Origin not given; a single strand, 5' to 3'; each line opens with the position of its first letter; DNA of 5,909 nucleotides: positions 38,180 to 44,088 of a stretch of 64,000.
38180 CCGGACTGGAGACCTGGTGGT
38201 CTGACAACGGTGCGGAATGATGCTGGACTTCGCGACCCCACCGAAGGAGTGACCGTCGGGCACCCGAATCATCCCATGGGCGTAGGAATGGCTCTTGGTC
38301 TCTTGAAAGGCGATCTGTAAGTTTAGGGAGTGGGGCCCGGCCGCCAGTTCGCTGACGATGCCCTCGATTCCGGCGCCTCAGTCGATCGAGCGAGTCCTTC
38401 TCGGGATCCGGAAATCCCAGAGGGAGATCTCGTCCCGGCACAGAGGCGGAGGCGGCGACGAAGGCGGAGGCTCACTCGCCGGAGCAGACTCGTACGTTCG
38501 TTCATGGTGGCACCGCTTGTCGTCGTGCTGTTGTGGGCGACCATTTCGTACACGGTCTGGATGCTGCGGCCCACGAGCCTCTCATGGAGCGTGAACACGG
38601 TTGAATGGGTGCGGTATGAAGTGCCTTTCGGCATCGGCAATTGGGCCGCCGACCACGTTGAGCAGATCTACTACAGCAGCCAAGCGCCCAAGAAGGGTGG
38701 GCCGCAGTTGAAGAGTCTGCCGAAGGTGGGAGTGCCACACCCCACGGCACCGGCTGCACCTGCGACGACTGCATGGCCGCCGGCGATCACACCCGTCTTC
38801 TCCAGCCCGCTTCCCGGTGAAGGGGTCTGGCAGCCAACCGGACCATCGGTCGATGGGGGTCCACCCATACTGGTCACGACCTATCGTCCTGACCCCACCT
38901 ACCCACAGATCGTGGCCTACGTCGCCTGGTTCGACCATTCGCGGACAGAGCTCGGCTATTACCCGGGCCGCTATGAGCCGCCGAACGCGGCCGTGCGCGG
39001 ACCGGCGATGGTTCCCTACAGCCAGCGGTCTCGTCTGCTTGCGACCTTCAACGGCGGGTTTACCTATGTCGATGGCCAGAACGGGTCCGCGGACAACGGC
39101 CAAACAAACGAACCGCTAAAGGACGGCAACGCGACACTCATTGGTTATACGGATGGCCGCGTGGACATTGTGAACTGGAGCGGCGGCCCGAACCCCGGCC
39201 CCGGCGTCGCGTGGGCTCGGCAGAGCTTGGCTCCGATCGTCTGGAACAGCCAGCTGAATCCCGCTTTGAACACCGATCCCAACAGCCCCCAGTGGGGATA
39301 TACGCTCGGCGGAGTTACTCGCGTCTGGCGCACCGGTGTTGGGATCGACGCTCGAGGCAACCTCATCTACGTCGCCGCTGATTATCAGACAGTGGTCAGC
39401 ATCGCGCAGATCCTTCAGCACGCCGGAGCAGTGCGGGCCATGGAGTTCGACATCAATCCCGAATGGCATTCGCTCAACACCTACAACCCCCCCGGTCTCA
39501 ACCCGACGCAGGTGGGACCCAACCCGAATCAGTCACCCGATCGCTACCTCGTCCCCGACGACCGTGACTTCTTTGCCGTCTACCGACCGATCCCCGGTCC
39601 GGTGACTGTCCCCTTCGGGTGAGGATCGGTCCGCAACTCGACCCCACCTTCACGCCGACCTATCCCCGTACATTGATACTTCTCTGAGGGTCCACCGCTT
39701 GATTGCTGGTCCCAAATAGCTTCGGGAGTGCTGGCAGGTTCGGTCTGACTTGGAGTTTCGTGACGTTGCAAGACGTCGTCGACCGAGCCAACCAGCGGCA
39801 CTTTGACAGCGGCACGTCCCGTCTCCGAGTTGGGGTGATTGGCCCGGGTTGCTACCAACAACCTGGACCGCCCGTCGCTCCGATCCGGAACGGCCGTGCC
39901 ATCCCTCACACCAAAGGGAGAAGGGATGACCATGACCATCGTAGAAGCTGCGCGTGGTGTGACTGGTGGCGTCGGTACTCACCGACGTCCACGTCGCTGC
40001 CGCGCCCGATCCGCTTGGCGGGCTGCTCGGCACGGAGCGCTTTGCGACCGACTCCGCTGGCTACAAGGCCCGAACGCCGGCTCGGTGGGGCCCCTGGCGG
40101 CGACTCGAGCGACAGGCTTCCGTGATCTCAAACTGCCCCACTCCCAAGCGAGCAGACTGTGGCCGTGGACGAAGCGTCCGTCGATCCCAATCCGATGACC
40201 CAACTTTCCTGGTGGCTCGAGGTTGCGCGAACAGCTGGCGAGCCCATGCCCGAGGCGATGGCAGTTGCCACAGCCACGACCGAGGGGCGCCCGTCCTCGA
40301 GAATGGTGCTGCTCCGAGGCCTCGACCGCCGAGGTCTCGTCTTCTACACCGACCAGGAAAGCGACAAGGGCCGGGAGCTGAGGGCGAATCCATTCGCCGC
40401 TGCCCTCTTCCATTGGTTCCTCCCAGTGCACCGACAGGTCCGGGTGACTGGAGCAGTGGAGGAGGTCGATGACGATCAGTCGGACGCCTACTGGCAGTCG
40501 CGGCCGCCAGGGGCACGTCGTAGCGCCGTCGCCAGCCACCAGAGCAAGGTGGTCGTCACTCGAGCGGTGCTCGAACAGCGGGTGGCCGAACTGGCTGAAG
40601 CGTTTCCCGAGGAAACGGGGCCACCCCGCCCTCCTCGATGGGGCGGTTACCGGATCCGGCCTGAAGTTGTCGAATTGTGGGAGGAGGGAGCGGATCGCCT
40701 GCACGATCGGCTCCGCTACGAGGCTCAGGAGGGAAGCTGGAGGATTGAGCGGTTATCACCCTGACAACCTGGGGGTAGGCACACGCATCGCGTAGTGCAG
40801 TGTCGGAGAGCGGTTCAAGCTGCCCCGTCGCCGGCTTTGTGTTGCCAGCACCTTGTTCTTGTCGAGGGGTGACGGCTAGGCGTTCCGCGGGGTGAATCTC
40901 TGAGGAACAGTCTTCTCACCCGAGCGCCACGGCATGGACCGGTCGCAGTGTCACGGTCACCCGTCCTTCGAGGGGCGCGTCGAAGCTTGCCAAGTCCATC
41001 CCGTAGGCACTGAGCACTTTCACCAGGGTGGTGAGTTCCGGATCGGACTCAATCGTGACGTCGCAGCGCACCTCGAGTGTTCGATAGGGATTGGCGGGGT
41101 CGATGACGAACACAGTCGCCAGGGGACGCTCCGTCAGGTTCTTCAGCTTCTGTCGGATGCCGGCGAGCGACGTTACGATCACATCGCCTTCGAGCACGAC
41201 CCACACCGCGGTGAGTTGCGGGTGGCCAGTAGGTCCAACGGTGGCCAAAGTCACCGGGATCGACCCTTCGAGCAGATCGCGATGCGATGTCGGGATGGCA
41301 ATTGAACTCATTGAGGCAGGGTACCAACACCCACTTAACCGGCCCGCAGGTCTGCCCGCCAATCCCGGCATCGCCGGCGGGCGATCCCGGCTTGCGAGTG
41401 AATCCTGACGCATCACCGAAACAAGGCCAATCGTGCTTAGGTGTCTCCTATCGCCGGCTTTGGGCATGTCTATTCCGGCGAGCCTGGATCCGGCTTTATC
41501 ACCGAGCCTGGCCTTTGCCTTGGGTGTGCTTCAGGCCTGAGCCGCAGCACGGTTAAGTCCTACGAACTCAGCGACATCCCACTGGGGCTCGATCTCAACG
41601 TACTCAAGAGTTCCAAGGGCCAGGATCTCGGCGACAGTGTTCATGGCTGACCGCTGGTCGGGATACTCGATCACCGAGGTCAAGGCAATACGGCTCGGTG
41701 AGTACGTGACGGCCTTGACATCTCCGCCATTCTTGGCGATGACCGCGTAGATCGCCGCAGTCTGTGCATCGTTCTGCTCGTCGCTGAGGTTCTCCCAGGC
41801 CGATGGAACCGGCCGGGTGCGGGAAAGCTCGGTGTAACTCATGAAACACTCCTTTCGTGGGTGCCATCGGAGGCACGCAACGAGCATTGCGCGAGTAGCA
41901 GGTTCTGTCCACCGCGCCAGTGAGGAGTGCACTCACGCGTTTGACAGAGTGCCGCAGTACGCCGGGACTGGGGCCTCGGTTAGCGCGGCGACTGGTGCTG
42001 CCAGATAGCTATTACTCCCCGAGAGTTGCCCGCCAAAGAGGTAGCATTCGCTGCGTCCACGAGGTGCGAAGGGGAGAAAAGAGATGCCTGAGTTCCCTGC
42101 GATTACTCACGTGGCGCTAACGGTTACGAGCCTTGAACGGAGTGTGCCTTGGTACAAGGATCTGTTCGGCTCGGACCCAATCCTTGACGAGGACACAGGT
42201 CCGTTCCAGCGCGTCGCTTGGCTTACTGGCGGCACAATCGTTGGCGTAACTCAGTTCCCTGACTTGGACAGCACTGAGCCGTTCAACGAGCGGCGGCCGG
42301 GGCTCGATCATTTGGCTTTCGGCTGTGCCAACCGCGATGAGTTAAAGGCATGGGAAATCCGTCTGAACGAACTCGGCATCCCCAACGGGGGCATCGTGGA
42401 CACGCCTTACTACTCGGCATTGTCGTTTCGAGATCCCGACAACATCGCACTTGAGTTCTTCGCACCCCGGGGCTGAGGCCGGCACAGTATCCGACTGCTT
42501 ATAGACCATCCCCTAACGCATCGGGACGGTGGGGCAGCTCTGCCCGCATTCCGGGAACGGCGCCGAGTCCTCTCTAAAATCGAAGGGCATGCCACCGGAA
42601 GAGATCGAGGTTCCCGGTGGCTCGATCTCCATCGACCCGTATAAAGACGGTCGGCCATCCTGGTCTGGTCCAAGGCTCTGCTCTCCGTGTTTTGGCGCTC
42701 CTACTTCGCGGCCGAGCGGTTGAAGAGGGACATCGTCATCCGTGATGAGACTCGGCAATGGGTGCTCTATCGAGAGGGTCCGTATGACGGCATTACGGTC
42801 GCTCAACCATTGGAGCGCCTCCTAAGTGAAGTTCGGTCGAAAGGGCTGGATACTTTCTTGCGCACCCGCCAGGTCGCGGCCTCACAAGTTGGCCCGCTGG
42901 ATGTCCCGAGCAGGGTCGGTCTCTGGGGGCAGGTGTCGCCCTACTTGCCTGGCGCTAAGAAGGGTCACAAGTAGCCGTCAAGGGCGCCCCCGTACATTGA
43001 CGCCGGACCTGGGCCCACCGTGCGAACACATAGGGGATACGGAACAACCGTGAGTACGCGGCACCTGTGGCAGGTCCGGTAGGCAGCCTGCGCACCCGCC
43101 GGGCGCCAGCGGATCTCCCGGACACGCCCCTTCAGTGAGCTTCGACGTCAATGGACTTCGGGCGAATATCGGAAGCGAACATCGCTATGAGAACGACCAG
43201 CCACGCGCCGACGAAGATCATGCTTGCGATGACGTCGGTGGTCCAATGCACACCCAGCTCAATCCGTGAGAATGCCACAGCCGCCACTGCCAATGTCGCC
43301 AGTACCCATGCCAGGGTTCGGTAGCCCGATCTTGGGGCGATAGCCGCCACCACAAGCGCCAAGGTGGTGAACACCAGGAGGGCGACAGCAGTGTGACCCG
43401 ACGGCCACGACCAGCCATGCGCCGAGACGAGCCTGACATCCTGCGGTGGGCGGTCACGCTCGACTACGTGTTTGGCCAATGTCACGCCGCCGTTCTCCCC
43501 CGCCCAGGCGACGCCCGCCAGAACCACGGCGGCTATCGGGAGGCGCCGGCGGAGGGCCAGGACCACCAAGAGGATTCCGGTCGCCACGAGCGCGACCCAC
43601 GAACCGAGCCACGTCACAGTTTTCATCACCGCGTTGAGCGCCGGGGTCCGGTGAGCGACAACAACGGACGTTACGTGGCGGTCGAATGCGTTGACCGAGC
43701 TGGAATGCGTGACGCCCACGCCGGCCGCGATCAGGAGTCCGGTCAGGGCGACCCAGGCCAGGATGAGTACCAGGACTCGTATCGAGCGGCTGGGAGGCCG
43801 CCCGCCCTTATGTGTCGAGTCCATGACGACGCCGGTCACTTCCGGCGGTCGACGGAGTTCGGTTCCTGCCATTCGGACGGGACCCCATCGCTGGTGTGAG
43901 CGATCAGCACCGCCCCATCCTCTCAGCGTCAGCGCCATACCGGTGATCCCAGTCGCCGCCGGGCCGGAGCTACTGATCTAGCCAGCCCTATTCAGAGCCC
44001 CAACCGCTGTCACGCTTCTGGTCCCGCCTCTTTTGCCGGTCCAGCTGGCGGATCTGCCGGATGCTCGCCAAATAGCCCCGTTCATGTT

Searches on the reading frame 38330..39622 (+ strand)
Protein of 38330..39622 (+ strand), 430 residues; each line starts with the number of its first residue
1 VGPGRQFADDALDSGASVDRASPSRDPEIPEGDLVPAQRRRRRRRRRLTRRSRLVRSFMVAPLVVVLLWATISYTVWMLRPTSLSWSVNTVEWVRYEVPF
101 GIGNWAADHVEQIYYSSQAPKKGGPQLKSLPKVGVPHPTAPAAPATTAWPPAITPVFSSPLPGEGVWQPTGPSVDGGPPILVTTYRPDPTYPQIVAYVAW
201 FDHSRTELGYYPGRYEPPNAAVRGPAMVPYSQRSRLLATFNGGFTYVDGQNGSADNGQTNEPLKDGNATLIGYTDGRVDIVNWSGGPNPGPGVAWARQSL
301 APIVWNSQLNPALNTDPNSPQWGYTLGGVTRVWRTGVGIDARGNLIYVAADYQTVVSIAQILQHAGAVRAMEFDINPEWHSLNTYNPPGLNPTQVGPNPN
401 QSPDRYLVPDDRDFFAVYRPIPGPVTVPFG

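Call 13: search_protein_families(library=pfam, proteins=[window:38330-39622:+], max_evalue=0.01)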
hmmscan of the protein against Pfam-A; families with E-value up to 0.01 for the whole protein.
window:38330-39622:+ (430 aa): 1 family
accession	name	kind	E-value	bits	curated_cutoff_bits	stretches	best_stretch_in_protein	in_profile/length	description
PF09992.14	NAGPA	-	3e-06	28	25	1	238-374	5-137/169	Phosphodiester glycosidase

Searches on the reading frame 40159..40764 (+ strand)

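Call 13: search_protein_families(library=pfam, proteins=[window:40159-40764:+], max_evalue=0.01)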
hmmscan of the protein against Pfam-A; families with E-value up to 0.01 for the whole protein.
window:40159-40764:+ (201 aa): 3 families
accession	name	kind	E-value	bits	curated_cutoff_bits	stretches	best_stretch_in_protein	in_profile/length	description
PF01243.27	PNPOx_N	-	3.9e-21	76.1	28.1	1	31-145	12-116/120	Pyridoxamine 5'-phosphate oxidase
PF10590.14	PNP_phzG_C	-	2.3e-17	63.1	27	1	161-201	1-42/42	Pyridoxine 5'-phosphate oxidase C-terminal dimerisation region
PF12766.13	Pyridox_oxase_2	-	4.3e-08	34.1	26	1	28-101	18-97/100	Pyridoxamine 5'-phosphate oxidase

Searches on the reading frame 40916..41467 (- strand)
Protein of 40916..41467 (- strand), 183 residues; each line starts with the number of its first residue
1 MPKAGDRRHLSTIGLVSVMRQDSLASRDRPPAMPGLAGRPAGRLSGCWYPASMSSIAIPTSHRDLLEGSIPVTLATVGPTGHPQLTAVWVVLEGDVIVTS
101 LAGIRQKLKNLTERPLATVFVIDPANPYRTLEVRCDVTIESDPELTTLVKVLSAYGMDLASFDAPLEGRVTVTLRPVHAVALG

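Call 13: search_protein_families(library=pfam, proteins=[window:40916-41467:-], max_evalue=0.01)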
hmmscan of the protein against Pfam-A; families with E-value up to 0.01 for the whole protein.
window:40916-41467:- (183 aa): 1 family
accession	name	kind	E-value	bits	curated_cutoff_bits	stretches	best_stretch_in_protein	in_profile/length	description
PF01243.27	PNPOx_N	-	1.2e-10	42.3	28.1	1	61-172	4-109/120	Pyridoxamine 5'-phosphate oxidase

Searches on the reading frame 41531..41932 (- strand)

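Call 84: search_protein_families(library=pfam, proteins=[window:41531-41932:-], max_evalue=0.01)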
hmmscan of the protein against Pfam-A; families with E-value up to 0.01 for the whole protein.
window:41531-41932:- (133 aa): 1 family
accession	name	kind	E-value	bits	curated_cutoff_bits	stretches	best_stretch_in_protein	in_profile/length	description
PF08734.17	GYD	-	9.7e-05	22.7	31.4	1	42-123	8-87/91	GYD domain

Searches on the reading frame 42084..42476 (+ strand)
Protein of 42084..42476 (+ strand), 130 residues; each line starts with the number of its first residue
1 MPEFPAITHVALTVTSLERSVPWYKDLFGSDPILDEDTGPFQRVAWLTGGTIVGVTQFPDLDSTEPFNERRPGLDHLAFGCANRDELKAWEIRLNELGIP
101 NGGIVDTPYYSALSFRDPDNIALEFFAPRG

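Call 84: search_protein_families(library=pfam, proteins=[window:42084-42476:+], max_evalue=0.01)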
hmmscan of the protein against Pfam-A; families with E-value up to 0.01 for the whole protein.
window:42084-42476:+ (130 aa): 2 families
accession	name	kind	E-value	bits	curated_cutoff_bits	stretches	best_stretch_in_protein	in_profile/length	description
PF00903.31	Glyoxalase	-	2.1e-11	44.7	20.6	1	7-125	2-121/121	Glyoxalase/Bleomycin resistance protein/Dioxygenase superfamily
PF13669.12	Glyoxalase_4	-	3e-05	24.7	27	1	9-90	2-85/109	Glyoxalase/Bleomycin resistance protein/Dioxygenase superfamily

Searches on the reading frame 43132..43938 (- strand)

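Call 13: search_protein_families(library=pfam, proteins=[window:43132-43938:-], max_evalue=0.01)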
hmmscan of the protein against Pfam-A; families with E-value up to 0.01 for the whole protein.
window:43132-43938:- (268 aa): 1 family
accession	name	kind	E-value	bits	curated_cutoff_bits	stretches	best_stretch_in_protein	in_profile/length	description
PF01569.27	PAP2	-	1.7e-16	60.6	27.2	1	139-254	3-125/130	PAP2 superfamily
